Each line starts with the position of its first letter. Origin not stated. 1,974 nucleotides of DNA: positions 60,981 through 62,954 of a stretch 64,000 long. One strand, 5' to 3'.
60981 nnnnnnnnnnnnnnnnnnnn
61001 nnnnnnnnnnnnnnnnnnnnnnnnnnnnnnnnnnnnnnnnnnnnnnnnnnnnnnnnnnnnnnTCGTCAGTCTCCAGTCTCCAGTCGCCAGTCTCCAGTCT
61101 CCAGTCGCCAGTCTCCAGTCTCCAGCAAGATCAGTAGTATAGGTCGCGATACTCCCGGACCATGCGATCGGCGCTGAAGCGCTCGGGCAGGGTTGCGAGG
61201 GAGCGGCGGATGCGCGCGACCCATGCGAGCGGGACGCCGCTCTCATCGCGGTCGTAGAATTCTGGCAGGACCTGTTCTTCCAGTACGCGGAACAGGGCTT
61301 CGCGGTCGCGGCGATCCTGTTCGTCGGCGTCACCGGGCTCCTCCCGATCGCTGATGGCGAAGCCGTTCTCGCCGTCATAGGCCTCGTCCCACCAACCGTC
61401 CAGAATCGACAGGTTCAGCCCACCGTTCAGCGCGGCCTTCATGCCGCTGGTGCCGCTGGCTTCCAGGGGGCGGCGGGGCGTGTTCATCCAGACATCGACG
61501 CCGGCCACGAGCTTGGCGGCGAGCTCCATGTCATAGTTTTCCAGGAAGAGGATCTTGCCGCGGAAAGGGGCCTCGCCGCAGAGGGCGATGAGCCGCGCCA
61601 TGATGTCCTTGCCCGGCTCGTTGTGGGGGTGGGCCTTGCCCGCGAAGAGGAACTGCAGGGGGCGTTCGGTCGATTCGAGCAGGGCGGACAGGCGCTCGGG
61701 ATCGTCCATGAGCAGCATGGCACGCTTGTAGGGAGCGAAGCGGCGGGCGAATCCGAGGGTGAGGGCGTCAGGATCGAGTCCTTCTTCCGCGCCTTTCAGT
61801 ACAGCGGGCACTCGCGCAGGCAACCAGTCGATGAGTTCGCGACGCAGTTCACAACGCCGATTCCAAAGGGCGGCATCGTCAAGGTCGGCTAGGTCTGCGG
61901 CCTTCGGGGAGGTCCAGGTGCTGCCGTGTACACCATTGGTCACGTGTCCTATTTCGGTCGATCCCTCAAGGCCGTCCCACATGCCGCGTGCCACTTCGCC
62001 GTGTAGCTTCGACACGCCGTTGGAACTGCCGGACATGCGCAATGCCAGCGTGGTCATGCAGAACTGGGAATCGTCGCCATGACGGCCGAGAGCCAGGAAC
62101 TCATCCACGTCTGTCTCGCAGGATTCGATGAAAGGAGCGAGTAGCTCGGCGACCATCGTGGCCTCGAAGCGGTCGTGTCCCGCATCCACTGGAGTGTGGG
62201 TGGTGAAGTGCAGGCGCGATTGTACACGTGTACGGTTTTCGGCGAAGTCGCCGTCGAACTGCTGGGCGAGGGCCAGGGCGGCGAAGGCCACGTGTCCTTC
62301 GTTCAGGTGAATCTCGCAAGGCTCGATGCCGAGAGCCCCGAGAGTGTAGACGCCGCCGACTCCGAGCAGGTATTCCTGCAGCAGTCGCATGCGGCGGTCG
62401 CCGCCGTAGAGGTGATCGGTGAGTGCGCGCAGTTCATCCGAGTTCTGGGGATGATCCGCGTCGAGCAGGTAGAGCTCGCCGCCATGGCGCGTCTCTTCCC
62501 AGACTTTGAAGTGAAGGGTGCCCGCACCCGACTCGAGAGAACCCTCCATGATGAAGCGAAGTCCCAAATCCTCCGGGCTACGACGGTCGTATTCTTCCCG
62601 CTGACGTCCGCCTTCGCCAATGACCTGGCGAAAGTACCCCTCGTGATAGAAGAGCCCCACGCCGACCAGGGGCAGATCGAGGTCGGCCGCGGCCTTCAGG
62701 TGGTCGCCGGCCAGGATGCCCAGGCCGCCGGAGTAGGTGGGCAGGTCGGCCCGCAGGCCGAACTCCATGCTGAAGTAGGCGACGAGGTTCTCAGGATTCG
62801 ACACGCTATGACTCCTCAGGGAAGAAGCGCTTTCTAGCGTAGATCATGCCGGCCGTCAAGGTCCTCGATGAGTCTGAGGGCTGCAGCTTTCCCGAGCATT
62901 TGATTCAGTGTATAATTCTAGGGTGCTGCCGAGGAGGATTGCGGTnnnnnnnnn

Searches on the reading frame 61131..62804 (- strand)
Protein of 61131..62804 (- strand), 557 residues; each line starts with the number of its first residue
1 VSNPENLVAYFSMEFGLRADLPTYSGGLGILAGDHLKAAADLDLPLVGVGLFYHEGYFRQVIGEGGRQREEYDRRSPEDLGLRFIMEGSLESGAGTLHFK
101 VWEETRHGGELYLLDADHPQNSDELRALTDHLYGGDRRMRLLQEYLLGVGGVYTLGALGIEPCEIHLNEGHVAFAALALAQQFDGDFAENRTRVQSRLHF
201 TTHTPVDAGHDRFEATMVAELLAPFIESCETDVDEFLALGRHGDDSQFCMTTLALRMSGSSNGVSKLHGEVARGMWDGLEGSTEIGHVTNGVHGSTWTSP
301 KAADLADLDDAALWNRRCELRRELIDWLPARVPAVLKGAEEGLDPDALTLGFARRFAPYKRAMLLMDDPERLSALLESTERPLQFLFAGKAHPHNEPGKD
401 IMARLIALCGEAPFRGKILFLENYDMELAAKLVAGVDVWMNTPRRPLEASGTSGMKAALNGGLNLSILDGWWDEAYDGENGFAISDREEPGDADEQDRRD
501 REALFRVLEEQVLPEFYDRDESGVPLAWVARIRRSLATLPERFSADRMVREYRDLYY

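Call 27: search_protein_families(library=pfam, proteins=[window:61131-62804:-], max_evalue=0.001)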
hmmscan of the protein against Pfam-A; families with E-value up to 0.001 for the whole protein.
window:61131-62804:- (557 aa): 1 family
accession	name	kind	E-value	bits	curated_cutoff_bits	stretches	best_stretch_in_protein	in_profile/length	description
PF00343.26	Phosphorylase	-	6.6e-22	78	27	2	354-470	453-579/713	Carbohydrate phosphorylase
